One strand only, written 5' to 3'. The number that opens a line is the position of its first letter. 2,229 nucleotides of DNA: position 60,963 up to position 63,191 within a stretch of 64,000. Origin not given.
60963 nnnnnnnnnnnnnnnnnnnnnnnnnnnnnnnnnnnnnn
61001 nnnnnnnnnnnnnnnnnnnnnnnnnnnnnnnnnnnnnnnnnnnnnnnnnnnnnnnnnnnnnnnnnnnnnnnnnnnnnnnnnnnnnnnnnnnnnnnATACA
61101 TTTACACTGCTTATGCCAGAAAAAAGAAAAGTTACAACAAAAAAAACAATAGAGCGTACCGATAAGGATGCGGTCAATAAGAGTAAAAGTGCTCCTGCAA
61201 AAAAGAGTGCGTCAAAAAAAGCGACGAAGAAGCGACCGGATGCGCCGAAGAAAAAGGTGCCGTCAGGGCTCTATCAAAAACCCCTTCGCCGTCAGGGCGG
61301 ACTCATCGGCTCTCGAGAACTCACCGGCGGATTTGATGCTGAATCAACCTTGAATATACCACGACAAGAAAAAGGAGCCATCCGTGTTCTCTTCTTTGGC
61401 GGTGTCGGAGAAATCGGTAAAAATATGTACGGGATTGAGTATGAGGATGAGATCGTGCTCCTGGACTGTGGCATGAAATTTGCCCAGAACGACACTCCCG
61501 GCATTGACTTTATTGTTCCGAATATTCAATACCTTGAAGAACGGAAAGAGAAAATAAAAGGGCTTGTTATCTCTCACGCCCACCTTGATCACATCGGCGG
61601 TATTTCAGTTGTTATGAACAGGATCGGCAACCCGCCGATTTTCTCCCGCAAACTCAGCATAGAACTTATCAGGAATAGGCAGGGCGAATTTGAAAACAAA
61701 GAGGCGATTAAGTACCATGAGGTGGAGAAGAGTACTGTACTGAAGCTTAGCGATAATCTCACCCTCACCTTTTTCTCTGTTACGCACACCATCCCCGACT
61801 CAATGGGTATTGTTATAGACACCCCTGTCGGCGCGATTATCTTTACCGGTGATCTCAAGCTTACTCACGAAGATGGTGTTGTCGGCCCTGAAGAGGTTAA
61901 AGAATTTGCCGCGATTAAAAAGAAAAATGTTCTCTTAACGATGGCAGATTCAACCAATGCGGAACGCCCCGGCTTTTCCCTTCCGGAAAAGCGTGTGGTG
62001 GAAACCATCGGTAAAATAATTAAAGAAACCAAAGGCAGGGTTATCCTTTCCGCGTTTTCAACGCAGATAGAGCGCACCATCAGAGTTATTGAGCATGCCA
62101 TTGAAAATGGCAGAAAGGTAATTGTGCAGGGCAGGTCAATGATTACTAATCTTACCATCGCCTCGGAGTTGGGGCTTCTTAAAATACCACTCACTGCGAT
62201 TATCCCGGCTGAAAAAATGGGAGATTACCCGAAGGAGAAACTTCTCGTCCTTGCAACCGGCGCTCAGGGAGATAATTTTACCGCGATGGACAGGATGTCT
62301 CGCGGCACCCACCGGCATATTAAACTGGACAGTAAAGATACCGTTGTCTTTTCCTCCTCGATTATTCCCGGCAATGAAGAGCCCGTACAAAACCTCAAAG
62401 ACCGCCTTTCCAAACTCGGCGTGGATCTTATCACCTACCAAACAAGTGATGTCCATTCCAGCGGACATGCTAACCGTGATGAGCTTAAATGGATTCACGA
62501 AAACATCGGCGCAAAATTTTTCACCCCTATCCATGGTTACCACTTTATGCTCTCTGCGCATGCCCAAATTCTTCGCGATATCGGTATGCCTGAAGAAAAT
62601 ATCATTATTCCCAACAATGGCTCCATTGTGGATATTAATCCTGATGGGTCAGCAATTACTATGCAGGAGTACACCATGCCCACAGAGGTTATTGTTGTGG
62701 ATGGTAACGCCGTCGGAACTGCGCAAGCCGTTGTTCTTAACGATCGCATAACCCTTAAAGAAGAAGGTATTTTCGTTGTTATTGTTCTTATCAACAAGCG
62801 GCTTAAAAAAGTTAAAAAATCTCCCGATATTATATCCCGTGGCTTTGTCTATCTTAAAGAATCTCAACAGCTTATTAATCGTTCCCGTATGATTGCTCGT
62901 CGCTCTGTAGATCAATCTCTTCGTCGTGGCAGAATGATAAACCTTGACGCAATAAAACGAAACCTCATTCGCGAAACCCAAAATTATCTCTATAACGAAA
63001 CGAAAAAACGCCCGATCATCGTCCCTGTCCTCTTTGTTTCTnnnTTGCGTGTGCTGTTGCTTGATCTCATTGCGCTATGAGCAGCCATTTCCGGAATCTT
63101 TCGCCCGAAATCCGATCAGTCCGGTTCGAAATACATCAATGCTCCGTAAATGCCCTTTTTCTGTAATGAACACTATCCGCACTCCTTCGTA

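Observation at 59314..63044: Tandem RNase J paralogs, the upstream copy lacking the HxHxDH zinc-binding motif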

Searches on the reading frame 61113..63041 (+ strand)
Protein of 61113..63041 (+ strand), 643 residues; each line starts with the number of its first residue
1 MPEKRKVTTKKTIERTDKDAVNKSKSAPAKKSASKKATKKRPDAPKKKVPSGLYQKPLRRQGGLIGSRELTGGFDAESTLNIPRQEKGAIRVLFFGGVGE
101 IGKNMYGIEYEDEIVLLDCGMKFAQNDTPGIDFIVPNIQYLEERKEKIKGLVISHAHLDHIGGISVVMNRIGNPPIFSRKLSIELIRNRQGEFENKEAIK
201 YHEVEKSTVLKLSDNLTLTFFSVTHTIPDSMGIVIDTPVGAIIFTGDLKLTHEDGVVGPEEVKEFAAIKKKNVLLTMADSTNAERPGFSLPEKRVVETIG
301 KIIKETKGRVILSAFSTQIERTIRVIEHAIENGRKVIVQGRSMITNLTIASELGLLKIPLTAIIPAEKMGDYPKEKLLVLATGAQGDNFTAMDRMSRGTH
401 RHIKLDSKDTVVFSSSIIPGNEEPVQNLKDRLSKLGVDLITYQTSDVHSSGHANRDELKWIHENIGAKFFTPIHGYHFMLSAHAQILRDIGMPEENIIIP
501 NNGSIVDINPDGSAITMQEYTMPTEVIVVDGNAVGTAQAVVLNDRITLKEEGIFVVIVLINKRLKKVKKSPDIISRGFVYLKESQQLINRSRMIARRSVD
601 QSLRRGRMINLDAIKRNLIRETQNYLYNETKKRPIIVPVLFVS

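Call 3: search_protein_families(library=pfam, proteins=[window:61113-63041:+], max_evalue=0.01)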
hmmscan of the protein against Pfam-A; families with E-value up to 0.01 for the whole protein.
window:61113-63041:+ (643 aa): 6 families
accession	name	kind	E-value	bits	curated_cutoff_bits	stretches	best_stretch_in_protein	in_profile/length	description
PF22505.1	RNase_J_b_CASP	-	6.9e-40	136.2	27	1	307-431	1-125/126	Ribonuclease J, beta-CASP domain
PF17770.6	RNase_J_C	-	3.7e-21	76.5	23.8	1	541-640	1-99/102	Ribonuclease J C-terminal domain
PF00753.33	Lactamase_B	-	3.1e-15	57.1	22.7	1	102-259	5-161/196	Metallo-beta-lactamase superfamily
PF12706.13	Lactamase_B_2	-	6.8e-14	52.4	27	1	115-254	3-149/200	Beta-lactamase superfamily domain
PF07521.17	RMMBL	-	0.00052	20.4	21.6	1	444-498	8-61/63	Zn-dependent metallo-hydrolase RNA specificity domain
PF02112.21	PDEase_II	-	0.0049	16.5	23.7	1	142-170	77-105/340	cAMP phosphodiesterases class-II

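Call 4: search_protein_families(library=ncbifam, proteins=[window:61113-63041:+], max_evalue=0.01)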
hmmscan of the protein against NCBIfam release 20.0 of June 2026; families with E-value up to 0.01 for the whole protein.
window:61113-63041:+ (643 aa): 25 families
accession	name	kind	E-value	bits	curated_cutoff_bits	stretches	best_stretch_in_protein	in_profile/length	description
NF047419.1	RNase_J1_RnjA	exception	5.1e-167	556.9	820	1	90-641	2-547/549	ribonuclease J1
TIGR00649.1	MG423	subfamily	2.5e-139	465.2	400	1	90-640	1-545/546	RNase J family beta-CASP ribonuclease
TIGR03675.1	arCOG00543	equivalog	5.3e-15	54.7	580.2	1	85-332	170-428/631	beta-CASP ribonuclease aCPSF1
NF045584.1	cas14_MBL_CASP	equivalog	1.1e-07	30.6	800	1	91-168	2-71/612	type VII CRISPR-associated protein Cas14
NF033105.1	bla_subclass_B3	equivalog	1.2e-07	31.3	240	1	108-224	28-139/257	subclass B3 metallo-beta-lactamase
NF012229.1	bla_class_B_core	domain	2.7e-07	30.8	100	1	95-226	7-130/139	metallo-beta-lactamase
TIGR02651.1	RNase_Z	equivalog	1.3e-05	24.4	292.95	1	138-238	42-150/302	ribonuclease Z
NF033088.2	bla_subclass_B1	equivalog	4.2e-05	23.3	200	1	102-246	30-157/217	subclass B1 metallo-beta-lactamase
NF008580.0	PRK11539.1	equivalog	6.7e-05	21.4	969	1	108-178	518-584/758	ComEC family protein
NF003954.0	PRK05452.1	equivalog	8.4e-05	21.6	711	1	142-235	66-156/479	anaerobic nitric oxide reductase flavorubredoxin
TIGR00361.1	ComEC_Rec2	equivalog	0.00014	20.1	190.05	1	113-254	461-590/663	DNA internalization-related competence protein ComEC/Rec2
NF000440.2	blaTHIN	exception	0.00018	20.7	700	1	132-224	85-181/316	THIN family subclass B3 metallo-beta-lactamase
NF008887.0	PRK11921.1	equivalog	0.00029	19.8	635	1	145-233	69-152/396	anaerobic nitric oxide reductase flavorubredoxin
NF041758.1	B1_blaCHM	exception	0.00049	19.5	475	1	138-263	87-205/246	CHM family subclass B1 metallo-beta-lactamase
TIGR04122.1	Xnuc_lig_assoc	equivalog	0.00054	18.9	325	1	148-254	24-115/326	ligase-associated DNA damage response exonuclease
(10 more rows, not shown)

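Call 67: list_cluster_members(proteins=[P0007, P0019, P0162, P0132, P0148, P0188, P0032, window:59314-61092:+, window:61113-63041:+])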
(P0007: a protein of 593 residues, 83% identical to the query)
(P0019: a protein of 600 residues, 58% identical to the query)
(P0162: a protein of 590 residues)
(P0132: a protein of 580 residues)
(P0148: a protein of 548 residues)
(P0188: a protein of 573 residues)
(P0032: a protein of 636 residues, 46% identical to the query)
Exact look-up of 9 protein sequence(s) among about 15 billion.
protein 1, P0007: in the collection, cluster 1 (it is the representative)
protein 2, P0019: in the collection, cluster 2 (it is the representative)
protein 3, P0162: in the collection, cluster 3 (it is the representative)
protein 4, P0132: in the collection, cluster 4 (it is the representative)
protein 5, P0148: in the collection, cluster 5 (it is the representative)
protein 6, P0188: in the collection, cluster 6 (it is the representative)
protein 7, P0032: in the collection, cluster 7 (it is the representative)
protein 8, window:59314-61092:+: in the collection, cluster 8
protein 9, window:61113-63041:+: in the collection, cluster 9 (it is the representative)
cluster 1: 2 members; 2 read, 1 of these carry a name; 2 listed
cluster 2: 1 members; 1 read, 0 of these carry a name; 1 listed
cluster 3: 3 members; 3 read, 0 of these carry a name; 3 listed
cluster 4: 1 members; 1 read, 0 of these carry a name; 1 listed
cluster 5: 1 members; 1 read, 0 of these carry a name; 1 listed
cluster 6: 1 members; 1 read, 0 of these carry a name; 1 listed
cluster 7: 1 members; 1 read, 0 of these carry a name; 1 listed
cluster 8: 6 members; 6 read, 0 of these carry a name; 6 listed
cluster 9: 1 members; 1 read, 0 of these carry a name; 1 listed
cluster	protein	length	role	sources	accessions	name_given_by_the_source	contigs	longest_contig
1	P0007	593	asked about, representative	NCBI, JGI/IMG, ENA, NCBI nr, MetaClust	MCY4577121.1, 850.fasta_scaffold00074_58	MAG: ribonuclease J [Candidatus Kaiserbacteria bacterium] | ribonuclease J [Candidatus Kaiserbacteria bacterium] | \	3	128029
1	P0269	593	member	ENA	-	-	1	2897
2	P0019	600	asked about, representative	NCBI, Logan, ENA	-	-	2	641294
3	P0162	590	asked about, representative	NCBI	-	-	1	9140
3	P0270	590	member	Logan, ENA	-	-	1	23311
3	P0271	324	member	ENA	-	-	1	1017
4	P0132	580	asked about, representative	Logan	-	-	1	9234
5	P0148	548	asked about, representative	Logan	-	-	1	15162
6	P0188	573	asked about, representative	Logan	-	-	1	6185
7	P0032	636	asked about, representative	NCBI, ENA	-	-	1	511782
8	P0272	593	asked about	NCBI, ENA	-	-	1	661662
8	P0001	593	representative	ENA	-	-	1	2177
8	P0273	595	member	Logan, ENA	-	-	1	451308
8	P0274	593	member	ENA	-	-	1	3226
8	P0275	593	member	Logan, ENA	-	-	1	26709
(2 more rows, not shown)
